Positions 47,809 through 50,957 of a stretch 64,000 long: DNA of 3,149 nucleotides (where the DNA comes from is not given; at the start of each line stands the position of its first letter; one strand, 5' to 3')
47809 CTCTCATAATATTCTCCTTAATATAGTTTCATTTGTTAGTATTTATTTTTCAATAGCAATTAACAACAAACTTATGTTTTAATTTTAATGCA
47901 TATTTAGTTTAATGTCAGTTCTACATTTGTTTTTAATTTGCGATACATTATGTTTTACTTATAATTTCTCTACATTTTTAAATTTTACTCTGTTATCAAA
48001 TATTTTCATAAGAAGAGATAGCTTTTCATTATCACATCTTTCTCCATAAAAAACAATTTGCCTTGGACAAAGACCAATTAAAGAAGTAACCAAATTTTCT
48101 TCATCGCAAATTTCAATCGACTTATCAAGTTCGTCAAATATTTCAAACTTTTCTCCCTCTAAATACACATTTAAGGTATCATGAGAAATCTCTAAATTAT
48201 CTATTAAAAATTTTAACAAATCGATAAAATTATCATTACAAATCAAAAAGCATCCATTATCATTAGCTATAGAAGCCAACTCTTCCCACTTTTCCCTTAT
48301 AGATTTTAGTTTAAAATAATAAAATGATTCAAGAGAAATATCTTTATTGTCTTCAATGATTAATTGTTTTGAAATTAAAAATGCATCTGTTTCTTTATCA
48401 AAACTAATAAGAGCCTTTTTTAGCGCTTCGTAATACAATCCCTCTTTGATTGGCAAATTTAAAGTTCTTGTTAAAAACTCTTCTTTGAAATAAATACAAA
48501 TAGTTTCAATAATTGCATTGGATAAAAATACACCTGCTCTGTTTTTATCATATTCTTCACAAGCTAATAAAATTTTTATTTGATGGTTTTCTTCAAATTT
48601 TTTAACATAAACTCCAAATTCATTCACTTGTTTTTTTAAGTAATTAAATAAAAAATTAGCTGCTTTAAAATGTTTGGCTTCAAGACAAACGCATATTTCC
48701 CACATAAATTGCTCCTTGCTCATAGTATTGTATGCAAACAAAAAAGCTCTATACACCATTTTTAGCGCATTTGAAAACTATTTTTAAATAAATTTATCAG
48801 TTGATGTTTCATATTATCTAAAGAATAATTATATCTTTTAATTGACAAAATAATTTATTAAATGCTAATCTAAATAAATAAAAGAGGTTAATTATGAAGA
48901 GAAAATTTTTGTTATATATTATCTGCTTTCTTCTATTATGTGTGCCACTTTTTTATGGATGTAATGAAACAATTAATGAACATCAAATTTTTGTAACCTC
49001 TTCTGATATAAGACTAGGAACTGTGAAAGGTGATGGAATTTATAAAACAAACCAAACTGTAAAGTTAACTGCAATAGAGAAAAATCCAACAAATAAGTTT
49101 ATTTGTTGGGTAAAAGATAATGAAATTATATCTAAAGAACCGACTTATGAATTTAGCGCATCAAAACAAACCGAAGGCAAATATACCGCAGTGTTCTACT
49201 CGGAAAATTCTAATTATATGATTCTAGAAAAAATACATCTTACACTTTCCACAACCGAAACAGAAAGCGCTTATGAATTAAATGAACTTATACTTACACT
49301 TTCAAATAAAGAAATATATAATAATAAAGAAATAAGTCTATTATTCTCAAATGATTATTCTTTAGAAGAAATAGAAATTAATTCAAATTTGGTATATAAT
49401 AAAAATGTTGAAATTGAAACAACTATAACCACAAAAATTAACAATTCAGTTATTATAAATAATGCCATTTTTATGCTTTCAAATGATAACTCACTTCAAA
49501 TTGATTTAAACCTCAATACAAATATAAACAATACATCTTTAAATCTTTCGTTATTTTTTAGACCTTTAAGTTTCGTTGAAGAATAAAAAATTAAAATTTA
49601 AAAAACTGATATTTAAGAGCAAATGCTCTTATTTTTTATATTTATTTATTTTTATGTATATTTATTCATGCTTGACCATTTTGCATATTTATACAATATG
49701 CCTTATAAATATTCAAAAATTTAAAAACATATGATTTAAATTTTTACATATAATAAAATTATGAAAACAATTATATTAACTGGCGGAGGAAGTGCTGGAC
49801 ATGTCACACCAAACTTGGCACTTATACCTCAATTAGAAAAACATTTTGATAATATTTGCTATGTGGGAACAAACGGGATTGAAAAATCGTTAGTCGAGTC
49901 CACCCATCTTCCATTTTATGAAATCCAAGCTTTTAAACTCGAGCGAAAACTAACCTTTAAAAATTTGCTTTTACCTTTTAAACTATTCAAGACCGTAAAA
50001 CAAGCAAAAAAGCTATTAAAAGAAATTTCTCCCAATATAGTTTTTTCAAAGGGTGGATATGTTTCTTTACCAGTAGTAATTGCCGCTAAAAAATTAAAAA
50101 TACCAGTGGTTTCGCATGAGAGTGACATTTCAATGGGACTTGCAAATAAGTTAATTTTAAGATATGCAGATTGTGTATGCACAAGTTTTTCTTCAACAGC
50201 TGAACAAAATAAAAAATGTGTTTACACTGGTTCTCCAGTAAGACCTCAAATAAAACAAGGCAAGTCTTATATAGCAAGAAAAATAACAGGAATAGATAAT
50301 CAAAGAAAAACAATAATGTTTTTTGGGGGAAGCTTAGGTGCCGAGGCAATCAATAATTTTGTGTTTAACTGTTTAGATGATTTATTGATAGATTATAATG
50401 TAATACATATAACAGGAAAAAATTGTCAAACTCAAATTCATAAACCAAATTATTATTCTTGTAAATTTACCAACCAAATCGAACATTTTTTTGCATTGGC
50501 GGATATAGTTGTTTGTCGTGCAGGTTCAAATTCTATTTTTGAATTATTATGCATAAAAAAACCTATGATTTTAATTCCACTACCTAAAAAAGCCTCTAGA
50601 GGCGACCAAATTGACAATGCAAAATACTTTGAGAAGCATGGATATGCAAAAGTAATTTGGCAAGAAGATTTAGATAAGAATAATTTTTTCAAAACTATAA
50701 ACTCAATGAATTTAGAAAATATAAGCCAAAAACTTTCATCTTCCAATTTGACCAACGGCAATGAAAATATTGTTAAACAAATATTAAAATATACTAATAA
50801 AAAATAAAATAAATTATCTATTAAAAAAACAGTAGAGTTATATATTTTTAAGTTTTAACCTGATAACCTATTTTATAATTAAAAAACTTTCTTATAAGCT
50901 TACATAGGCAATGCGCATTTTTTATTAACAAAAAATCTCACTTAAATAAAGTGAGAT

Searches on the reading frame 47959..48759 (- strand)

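Call 60: search_protein_families(library=pfam, proteins=[window:47959-48759:-], max_evalue=0.00001)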
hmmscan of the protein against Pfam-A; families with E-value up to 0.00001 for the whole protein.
window:47959-48759:- (266 aa): 1 family
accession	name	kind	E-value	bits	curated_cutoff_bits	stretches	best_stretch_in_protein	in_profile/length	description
PF08812.16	YtxC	-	6.7e-13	49.1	33.1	1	132-259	73-218/218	YtxC-like family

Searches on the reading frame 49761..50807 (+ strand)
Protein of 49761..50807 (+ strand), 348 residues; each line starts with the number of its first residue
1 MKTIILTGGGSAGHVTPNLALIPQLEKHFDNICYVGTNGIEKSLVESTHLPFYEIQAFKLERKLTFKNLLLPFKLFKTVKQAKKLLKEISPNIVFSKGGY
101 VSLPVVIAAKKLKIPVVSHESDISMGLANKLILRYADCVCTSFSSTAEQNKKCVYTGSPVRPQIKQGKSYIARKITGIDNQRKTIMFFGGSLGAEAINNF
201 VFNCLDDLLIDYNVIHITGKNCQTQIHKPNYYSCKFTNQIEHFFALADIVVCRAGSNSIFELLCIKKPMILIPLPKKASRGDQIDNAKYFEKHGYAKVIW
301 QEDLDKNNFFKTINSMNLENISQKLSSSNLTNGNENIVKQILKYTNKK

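Call 60: search_protein_families(library=pfam, proteins=[window:49761-50807:+], max_evalue=0.00001)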
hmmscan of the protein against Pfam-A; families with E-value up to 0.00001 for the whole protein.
window:49761-50807:+ (348 aa): 2 families
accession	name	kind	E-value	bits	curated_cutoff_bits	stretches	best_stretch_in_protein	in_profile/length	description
PF03033.26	Glyco_transf_28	-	1.5e-37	129.2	26.2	1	4-140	1-138/139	Glycosyltransferase family 28 N-terminal domain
PF04101.22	Glyco_tran_28_C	-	8.7e-33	114.1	22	1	184-340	1-165/166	Glycosyltransferase family 28 C-terminal domain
